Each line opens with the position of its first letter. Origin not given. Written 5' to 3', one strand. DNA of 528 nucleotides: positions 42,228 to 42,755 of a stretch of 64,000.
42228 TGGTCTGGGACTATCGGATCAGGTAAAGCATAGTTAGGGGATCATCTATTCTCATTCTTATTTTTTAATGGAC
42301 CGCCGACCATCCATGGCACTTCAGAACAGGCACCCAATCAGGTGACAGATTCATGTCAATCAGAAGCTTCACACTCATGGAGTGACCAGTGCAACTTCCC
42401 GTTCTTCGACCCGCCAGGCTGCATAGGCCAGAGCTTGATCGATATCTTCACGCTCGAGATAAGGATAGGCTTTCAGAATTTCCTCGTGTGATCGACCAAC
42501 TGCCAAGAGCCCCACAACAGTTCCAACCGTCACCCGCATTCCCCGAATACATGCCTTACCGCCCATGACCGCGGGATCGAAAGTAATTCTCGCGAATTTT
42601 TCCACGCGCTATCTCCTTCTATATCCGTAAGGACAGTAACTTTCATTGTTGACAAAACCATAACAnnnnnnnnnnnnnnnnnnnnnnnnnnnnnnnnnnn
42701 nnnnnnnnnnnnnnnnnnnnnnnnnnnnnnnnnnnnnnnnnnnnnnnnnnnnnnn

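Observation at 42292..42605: DUF433 antitoxin gene still coupled (ATGA) to a DUF5615 toxin gene that stops after 28 codons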

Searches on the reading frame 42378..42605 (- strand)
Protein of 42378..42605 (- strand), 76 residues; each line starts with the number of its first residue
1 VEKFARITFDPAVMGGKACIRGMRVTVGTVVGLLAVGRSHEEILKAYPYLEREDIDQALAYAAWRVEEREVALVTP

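Call 3: search_protein_families(library=pfam, proteins=[window:42378-42605:-], max_evalue=10)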
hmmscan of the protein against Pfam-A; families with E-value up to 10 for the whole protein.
seq(76 aa): 1 family
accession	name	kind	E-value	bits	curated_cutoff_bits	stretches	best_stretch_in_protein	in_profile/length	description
PF04255.20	DUF433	-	3e-25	88.2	23.6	1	7-62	1-56/56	Protein of unknown function (DUF433)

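Call 8: search_protein_families(library=ncbifam, proteins=[window:42378-42605:-], max_evalue=10)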
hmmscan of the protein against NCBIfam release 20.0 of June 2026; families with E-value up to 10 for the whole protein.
seq(76 aa): 0 families

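Call 11: find_encoding_contigs(protein=window:42378-42605:-, flank=6000, max_places=10)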
Protein seq(76 aa) (76 aa): 3 contigs read that carry it; 2 places shown.
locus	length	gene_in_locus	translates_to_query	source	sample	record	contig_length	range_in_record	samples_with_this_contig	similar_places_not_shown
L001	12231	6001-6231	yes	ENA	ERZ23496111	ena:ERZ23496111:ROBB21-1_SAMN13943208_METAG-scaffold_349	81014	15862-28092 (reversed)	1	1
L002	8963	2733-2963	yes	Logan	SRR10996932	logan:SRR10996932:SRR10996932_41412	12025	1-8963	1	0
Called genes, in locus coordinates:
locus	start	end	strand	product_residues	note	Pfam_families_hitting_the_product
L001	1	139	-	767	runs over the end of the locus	PF23914:TPR_CcmH_CycH (faint), PF00515:TPR_1 (faint), PF07719:TPR_2 (faint), PF13181:TPR_8 (faint), PF13424:TPR_12, PF13428:TPR_14 (faint), PF13431:TPR_17 (faint), PF13432:TPR_16 (weak), +3 more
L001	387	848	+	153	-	PF00359:PTS_EIIA_2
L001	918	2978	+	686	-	PF07584:BatA, PF13519:VWA_2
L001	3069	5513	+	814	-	PF01751:Toprim, PF01131:Topoisom_bac, PF13368:Toprim_C_rpt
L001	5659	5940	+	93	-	-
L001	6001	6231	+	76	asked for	PF04255:DUF433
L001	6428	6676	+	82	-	-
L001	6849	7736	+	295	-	PF02899:Phage_int_SAM_1, PF00589:Phage_integrase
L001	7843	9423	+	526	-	PF13205:Big_5, PF09912:DUF2141 (faint), PF13205:Big_5 (weak)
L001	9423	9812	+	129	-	-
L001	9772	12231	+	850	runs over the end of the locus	PF00413:Peptidase_M10, PF02239:Cytochrom_D1 (faint), PF16819:DUF5074 (faint), PF21783:YNCE, PF23414:Beta-prop_EML_2 (faint), PF24807:WD40_CDC20-Fz (weak), PF25174:Beta-prop_THOC3, PF10282:Lactonase (weak), +3 more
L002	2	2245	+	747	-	?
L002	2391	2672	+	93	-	-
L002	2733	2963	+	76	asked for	PF04255:DUF433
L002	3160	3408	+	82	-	-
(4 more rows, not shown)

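Call 13: find_homologous_proteins(query=window:42378-42605:-, max_evalue=1e-10)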
Query seq(76 aa) (76 aa): 7996 proteins with E <= 1e-10 among 8000 candidates; the best 120 are listed.
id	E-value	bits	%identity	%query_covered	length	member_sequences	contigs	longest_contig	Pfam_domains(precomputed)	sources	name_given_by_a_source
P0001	2.6e-42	159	100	100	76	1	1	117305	PF04255.21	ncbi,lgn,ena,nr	ncbi:MAG: DUF433 domain-containing protein [Gemmatimonadetes bacterium]|nr:DUF433 domain-containing 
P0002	9.7e-42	157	99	100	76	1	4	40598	PF04255.21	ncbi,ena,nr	ncbi:MAG: DUF433 domain-containing protein [Gemmatimonadota bacterium]|nr:DUF433 domain-containing p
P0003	2.6e-41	156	97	100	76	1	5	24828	PF04255.21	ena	-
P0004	3.6e-41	155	97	100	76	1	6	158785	PF04255.21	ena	-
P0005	5.1e-41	155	97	100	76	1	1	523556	PF04255.21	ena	-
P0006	9.8e-41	154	96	100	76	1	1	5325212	PF04255.21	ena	-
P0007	1.3e-40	154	95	100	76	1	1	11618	PF04255.21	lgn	-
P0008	1.4e-40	154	96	100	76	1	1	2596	PF04255.21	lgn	-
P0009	1.4e-40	154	96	100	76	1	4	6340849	PF04255.21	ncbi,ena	-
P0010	1.9e-40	153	96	100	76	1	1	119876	PF04255.21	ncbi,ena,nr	ncbi:MAG: DUF433 domain-containing protein [Gemmatimonadetes bacterium]|nr:DUF433 domain-containing 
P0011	1.9e-40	153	96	100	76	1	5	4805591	PF04255.21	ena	-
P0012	2.0e-40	153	97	99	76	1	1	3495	PF04255.21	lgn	-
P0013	2.4e-40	153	95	100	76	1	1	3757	PF04255.21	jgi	jgi:uncharacterized protein (DUF433 family)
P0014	2.6e-40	153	95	100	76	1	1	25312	PF04255.21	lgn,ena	-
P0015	3.7e-40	152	96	100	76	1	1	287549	PF04255.21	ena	-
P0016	3.8e-40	152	96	100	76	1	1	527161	PF04255.21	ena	-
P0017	3.9e-40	152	96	99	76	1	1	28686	PF04255.21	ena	-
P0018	5.1e-40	152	95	100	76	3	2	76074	PF04255.21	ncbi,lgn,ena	-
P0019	5.4e-40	152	96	99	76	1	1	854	PF04255.21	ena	-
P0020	7.1e-40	151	95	100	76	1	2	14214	PF04255.21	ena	-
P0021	7.1e-40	151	93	100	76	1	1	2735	PF04255.21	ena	-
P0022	1.1e-39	151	96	99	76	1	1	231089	PF04255.21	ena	-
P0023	1.4e-39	150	93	100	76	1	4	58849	PF04255.21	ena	-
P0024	2.8e-39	149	93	100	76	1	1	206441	PF04255.21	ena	-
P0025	3.4e-39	149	93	99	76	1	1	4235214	PF04255.21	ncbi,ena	-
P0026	3.7e-39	149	95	99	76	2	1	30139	PF04255.21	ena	-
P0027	3.8e-39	149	92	100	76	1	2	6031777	PF04255.21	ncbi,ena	-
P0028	6.7e-39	148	92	100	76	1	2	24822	PF04255.21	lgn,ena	-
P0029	7.2e-39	148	93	100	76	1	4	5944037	PF04255.21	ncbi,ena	-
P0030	9.4e-39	148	93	99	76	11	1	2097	PF04255.21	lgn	-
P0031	1.0e-38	148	93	100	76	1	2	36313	PF04255.21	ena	-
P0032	1.1e-38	148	95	99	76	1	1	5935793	PF04255.21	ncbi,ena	-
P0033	1.3e-38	147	93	99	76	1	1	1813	PF04255.21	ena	-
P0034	2.4e-38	147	93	99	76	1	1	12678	PF04255.21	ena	-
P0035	2.7e-38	146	93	99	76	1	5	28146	PF04255.21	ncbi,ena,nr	ncbi:MAG: DUF433 domain-containing protein [Candidatus Latescibacteria bacterium]|nr:DUF433 domain-c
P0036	3.5e-38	146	92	99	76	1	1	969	PF04255.21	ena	-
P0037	4.1e-38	146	93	99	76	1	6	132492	PF04255.21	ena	-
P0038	6.7e-38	145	92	99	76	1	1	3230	PF04255.21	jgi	-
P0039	7.2e-38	145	91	99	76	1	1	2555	PF04255.21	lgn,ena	-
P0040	9.9e-38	145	92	99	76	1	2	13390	PF04255.21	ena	-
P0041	1.5e-37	144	92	99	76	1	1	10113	PF04255.21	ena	-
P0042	2.5e-37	143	89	99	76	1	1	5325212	PF04255.21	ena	-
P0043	3.0e-37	143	92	100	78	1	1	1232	PF04255.21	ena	-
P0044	5.5e-37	142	96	93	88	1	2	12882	PF04255.21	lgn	-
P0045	8.1e-37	142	91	100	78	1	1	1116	PF04255.21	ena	-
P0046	1.0e-36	141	89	100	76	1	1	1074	PF04255.21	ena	-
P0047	1.1e-36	141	92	100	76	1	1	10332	PF04255.21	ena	-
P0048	2.2e-35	137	89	100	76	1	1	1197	PF04255.21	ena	-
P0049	9.1e-35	135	90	92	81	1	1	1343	PF04255.21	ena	-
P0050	1.4e-34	135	87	99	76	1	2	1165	PF04255.21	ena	-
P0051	1.9e-34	134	84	99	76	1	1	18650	PF04255.21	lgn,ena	-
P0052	2.3e-34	134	85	99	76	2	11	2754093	PF04255.21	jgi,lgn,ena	-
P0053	2.4e-34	134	86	95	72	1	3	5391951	PF04255.21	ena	-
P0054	2.5e-34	134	84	100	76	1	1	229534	PF04255.21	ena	-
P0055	3.2e-34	133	84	100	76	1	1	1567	PF04255.21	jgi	jgi:uncharacterized protein (DUF433 family)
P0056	3.4e-34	133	85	99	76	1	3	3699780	PF04255.21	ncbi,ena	-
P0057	3.8e-34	133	83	100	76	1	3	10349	PF04255.21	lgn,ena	-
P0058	3.8e-34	133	84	100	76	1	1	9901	PF04255.21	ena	-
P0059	3.9e-34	133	85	99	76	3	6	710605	PF04255.21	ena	-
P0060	4.0e-34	133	83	100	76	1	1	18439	PF04255.21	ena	-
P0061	4.0e-34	133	85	99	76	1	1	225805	PF04255.21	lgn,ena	-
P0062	4.7e-34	133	86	95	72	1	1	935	PF04255.21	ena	-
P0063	4.8e-34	133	83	100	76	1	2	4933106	PF04255.21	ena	-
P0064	4.9e-34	133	84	100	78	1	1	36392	PF04255.21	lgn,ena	-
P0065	6.2e-34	133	84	99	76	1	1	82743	PF04255.21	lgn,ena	-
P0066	6.4e-34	133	83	100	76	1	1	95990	PF04255.21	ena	-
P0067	6.4e-34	133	85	99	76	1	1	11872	PF04255.21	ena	-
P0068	7.2e-34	132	82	100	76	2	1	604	PF04255.21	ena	-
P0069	7.9e-34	132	85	99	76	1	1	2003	PF04255.21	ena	-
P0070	8.3e-34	132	84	99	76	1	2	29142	PF04255.21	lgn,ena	-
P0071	8.9e-34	132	83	99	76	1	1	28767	PF04255.21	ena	-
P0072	9.1e-34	132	84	99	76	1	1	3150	PF04255.21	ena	-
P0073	1.0e-33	132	92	87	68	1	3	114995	PF04255.21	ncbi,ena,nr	ncbi:MAG: DUF433 domain-containing protein [Gemmatimonadetes bacterium]|nr:DUF433 domain-containing 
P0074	1.0e-33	132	84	100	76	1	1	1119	PF04255.21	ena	-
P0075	1.1e-33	132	86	96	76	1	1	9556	PF04255.21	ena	-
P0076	1.1e-33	132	86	96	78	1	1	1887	PF04255.21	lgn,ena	-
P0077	1.1e-33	132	85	99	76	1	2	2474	PF04255.21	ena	-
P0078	1.2e-33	132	84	97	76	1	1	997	PF04255.21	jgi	jgi:uncharacterized protein (DUF433 family)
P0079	1.2e-33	132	85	96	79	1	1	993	PF04255.21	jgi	jgi:uncharacterized protein (DUF433 family)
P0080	1.4e-33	131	86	96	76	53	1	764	PF04255.21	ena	-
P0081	1.4e-33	131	84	99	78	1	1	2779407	PF04255.21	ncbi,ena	-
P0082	1.5e-33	131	82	100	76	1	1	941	PF04255.21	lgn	-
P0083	1.5e-33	131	86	96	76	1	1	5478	PF04255.21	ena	-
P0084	1.5e-33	131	84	99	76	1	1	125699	PF04255.21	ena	-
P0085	1.5e-33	131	84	100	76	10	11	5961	PF04255.21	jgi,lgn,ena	jgi:uncharacterized protein (DUF433 family)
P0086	1.6e-33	131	83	100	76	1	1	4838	PF04255.21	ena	-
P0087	1.6e-33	131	83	100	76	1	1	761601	PF04255.21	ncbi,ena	-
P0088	1.7e-33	131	85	96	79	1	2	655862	PF04255.21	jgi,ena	jgi:uncharacterized protein (DUF433 family)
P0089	1.8e-33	131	83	100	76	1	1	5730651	PF04255.21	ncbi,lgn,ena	-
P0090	1.8e-33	131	83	99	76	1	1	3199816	PF04255.21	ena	-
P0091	1.8e-33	131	85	95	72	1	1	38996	PF04255.21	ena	-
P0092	1.9e-33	131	86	96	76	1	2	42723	PF04255.21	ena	-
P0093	2.0e-33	131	82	97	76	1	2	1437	PF04255.21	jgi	jgi:uncharacterized protein (DUF433 family)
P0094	2.1e-33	131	83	100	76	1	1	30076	PF04255.21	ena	-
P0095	2.1e-33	131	84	96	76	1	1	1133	PF04255.21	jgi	jgi:uncharacterized protein (DUF433 family)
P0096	2.2e-33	131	82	100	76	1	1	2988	PF04255.21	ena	-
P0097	2.3e-33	131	83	100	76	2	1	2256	PF04255.21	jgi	jgi:uncharacterized protein (DUF433 family)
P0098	2.6e-33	131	83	100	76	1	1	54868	PF04255.21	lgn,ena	-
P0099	2.6e-33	131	84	96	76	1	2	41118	PF04255.21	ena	-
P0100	2.6e-33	131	83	99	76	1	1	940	PF04255.21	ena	-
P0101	2.7e-33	131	86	96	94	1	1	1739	PF04255.21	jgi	-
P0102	2.7e-33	131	85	96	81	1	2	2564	PF04255.21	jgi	jgi:uncharacterized protein (DUF433 family)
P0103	2.7e-33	131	85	96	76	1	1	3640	PF04255.21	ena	-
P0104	2.8e-33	130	84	96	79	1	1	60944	PF04255.21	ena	-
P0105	2.9e-33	130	84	96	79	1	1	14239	PF04255.21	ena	-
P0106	3.0e-33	130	82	97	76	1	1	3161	PF04255.21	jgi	jgi:uncharacterized protein (DUF433 family)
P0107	3.2e-33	130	84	96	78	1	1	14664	PF04255.21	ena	-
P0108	3.3e-33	130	82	100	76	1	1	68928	PF04255.21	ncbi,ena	-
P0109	3.9e-33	130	82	100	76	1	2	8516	PF04255.21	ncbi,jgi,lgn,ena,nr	ncbi:MAG: DUF433 domain-containing protein [bacterium]|nr:DUF433 domain-containing protein [bacteriu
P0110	4.2e-33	130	83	100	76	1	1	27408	PF04255.21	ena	-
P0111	4.2e-33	130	83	99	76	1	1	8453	PF04255.21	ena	-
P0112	4.2e-33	130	83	99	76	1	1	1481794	PF04255.21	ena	-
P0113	4.2e-33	130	83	99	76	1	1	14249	PF04255.21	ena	-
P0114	4.3e-33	130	84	97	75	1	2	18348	PF04255.21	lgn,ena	-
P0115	4.4e-33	130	80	97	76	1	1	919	PF04255.21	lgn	-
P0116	4.4e-33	130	82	100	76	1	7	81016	PF04255.21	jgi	jgi:uncharacterized protein (DUF433 family)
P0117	4.8e-33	130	83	99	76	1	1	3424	PF04255.21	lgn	-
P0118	4.8e-33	130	82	97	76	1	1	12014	PF04255.21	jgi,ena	jgi:uncharacterized protein (DUF433 family)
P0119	5.0e-33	130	82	100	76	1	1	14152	PF04255.21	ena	-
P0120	5.1e-33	130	83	100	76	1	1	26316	PF04255.21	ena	-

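Call 14: find_encoding_contigs(protein=P0002, flank=4000, max_places=6)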
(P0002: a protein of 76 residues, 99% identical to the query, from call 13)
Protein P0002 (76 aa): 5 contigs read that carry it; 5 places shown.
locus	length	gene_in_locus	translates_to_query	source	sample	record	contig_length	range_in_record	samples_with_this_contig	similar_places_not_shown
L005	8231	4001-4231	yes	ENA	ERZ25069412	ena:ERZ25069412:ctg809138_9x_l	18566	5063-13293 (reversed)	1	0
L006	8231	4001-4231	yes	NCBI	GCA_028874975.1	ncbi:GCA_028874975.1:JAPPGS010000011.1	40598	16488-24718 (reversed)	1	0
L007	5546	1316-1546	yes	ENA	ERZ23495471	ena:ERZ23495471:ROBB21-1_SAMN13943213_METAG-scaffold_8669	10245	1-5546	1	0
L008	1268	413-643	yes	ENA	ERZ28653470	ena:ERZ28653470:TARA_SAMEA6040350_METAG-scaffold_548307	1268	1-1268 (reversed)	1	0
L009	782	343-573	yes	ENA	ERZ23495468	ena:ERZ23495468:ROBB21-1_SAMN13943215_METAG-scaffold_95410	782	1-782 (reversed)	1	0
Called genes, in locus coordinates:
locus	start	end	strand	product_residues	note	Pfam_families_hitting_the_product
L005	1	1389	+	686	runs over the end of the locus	PF07584:BatA, PF13519:VWA_2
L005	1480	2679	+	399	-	PF01751:Toprim, PF01131:Topoisom_bac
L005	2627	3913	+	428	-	PF01131:Topoisom_bac, PF13368:Toprim_C_rpt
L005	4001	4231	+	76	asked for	PF04255:DUF433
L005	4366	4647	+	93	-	-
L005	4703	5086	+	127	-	-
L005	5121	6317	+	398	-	PF00595:PDZ (weak), PF13180:PDZ_2, PF17820:PDZ_6, PF01435:Peptidase_M48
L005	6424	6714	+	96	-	-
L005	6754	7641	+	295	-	PF02899:Phage_int_SAM_1, PF00589:Phage_integrase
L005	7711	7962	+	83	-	-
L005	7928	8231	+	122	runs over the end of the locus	PF02452:PemK_toxin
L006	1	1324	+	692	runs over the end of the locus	PF07584:BatA, PF13519:VWA_2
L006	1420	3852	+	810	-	PF01751:Toprim, PF01131:Topoisom_bac, PF13368:Toprim_C_rpt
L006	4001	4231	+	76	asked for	PF04255:DUF433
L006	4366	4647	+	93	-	-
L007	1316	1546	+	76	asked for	PF04255:DUF433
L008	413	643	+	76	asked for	PF04255:DUF433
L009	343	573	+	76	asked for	PF04255:DUF433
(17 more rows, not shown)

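Call 15: find_encoding_contigs(protein=P0004, flank=4000, max_places=6)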
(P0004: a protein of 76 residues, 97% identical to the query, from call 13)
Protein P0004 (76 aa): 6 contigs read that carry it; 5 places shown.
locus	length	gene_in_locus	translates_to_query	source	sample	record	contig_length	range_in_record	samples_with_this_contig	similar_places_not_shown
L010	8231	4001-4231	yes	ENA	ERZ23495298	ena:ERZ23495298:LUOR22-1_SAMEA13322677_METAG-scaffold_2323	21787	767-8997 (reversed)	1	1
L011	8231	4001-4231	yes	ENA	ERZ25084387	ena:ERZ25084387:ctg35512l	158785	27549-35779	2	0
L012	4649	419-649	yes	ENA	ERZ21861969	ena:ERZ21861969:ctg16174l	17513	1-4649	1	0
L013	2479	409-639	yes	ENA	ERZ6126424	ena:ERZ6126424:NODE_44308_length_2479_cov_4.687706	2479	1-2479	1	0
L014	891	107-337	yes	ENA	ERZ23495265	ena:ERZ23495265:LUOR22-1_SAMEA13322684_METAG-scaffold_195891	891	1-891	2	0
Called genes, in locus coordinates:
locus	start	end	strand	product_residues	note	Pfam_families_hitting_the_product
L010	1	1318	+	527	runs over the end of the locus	-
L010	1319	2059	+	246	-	PF00881:Nitroreductase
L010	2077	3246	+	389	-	PF13378:MR_MLE_C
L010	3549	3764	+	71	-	-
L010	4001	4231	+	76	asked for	PF04255:DUF433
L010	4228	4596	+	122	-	PF18480:DUF5615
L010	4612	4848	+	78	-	-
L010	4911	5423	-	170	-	-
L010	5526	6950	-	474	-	PF10117:McrBC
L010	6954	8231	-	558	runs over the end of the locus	PF07728:AAA_5, PF28529:McrB_lid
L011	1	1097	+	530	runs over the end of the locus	-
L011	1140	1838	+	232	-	PF00881:Nitroreductase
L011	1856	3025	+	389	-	PF13378:MR_MLE_C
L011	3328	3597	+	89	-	-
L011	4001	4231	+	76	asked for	PF04255:DUF433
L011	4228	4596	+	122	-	PF18480:DUF5615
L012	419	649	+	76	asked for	PF04255:DUF433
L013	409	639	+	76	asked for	PF04255:DUF433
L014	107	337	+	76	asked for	PF04255:DUF433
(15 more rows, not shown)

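Call 16: find_encoding_contigs(protein=P0009, flank=4000, max_places=6)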
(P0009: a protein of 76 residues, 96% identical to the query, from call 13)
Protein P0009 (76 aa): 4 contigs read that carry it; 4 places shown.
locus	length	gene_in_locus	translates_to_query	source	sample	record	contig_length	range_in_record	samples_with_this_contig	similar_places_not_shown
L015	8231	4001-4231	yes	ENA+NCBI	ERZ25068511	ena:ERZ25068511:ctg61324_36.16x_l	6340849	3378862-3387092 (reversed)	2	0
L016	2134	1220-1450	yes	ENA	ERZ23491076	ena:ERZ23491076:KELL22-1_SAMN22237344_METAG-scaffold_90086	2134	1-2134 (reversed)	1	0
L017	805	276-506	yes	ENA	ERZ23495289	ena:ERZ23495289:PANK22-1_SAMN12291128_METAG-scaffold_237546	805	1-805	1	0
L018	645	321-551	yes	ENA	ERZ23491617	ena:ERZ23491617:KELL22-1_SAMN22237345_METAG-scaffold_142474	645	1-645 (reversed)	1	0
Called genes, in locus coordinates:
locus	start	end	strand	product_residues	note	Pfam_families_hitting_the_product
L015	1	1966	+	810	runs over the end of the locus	PF01751:Toprim, PF01131:Topoisom_bac, PF13368:Toprim_C_rpt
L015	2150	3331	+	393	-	PF04326:SLFN_AlbA_2, PF13749:HATPase_c_4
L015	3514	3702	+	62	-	-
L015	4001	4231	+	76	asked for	PF04255:DUF433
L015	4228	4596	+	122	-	PF18480:DUF5615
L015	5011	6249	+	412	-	-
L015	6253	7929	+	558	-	-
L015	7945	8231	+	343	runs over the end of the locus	PF00089:Trypsin, PF13365:Trypsin_2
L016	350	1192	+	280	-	PF13749:HATPase_c_4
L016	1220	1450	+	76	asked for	PF04255:DUF433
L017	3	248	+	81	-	?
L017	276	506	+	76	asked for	PF04255:DUF433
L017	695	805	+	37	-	?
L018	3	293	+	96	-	?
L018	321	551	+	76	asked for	PF04255:DUF433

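Call 25: find_related_loci(query=window:42378-42605:-, collection=metagenome_contigs, flank=2000)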
Query seq(76 aa) (76 aa) in metagenome_contigs; peptide patterns used: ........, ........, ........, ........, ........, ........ (x = any residue, [..] = any of these).
600 stretches matched a pattern (row limit reached: there are more); 474 encode a relative of the query (tblastn E <= 1e-3); the best 80 are kept; 80 distinct loci.
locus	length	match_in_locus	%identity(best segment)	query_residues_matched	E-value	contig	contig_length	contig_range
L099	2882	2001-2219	88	1-73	1e-39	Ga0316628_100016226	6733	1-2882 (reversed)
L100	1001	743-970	83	1-76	2e-41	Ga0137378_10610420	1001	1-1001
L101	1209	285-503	85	1-73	9e-40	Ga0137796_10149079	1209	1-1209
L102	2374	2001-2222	84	1-74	2e-38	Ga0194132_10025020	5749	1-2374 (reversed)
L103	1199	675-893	84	1-73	3e-39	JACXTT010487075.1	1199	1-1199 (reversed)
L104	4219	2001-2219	84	1-73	5e-38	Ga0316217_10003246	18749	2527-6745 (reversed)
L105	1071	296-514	82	1-73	3e-39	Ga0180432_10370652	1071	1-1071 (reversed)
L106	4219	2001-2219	84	1-73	9e-38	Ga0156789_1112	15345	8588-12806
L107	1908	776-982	84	1-69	8e-37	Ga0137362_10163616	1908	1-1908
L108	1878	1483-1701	81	1-73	2e-36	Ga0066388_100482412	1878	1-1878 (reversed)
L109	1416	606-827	80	1-74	2e-36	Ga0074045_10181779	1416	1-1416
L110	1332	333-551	81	1-73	3e-36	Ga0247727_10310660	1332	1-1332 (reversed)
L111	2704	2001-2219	78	1-73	3e-35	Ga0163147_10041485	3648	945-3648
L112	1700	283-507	77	1-75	2e-35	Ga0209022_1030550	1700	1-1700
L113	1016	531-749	75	1-73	5e-36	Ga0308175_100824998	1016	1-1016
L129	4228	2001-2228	68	1-76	3e-33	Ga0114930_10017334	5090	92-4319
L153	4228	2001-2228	70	1-76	2e-32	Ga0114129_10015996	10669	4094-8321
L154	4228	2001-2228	71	1-76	1e-32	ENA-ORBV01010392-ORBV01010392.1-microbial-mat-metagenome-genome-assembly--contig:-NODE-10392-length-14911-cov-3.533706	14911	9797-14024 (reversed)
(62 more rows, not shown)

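Call 42: find_encoding_contigs(protein=P0006, flank=3000, max_places=3)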
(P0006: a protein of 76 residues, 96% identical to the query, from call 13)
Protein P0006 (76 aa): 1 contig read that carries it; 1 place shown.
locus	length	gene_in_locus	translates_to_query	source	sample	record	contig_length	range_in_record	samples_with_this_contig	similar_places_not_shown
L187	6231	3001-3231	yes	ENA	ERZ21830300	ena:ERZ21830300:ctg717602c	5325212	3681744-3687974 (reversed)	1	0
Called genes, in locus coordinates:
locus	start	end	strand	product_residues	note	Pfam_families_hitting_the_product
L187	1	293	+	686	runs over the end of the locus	PF07584:BatA, PF13519:VWA_2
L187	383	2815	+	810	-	PF01751:Toprim, PF01131:Topoisom_bac, PF13368:Toprim_C_rpt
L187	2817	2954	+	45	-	-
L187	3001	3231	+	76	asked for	PF04255:DUF433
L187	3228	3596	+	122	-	PF18480:DUF5615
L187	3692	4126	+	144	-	-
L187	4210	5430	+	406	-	PF00595:PDZ (weak), PF13180:PDZ_2 (weak), PF17820:PDZ_6, PF01435:Peptidase_M48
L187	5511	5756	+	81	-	-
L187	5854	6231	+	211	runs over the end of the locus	-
